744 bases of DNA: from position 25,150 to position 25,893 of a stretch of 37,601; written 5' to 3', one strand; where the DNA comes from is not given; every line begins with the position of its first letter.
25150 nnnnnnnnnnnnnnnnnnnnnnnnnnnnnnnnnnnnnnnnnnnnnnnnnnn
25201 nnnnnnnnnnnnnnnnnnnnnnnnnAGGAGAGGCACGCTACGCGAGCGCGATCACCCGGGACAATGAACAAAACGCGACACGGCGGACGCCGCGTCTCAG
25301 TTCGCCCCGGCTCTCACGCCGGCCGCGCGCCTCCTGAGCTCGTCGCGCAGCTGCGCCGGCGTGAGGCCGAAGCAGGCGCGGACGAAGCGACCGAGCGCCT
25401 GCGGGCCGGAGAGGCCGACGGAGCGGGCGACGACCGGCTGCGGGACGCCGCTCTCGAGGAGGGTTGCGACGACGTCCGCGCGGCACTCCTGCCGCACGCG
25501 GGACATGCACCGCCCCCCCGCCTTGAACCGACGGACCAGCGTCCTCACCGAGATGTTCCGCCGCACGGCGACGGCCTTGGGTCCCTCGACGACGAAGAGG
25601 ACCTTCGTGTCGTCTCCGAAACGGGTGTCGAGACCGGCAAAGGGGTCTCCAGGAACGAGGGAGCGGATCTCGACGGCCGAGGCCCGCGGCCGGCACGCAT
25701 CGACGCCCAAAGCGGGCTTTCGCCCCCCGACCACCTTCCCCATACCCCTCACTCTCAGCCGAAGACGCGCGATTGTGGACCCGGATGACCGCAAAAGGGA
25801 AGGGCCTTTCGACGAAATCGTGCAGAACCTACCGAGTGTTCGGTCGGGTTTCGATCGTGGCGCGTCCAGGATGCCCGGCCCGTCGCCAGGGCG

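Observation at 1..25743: Regulator-led operon: giant (5785 aa), small (286 aa), giant (>2338 aa) exported proteins with no recognisable export or anchoring partner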

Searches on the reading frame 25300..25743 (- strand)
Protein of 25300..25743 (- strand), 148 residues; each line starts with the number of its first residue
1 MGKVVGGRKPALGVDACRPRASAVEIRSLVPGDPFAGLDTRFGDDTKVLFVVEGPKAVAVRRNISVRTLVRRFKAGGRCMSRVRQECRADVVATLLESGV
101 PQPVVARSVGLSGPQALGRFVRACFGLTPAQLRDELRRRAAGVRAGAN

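Call 7: search_protein_families(library=pfam, proteins=[window:25300-25743:-], max_evalue=0.01)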
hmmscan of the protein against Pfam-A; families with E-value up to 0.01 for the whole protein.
window:25300-25743:- (148 aa): 1 family
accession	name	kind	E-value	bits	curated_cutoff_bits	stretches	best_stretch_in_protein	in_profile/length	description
PF12833.13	HTH_18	-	6.1e-10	39.7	33.6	1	60-134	3-79/80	Helix-turn-helix domain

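Call 9: search_protein_families(library=ncbifam, proteins=[window:25300-25743:-], max_evalue=0.01)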
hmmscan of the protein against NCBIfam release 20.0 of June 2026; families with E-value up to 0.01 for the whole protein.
window:25300-25743:- (148 aa): 4 families
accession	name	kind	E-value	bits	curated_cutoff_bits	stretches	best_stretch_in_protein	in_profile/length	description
NF049968.1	QhpR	equivalog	2e-05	23.9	250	1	56-133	206-284/284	AraC-like transcriptional regulator QhpR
NF050186.1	TransRegGliRPseudo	equivalog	0.00024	20.6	570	1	57-135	257-336/338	AraC family transcriptional regulator GliR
NF006902.0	PRK09393.1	equivalog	0.00057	19.2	425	1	57-138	241-324/327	transcriptional regulator FtrA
NF007243.0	PRK09685.1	equivalog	0.0079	15.6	199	1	55-135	218-301/303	transcriptional regulator FeaR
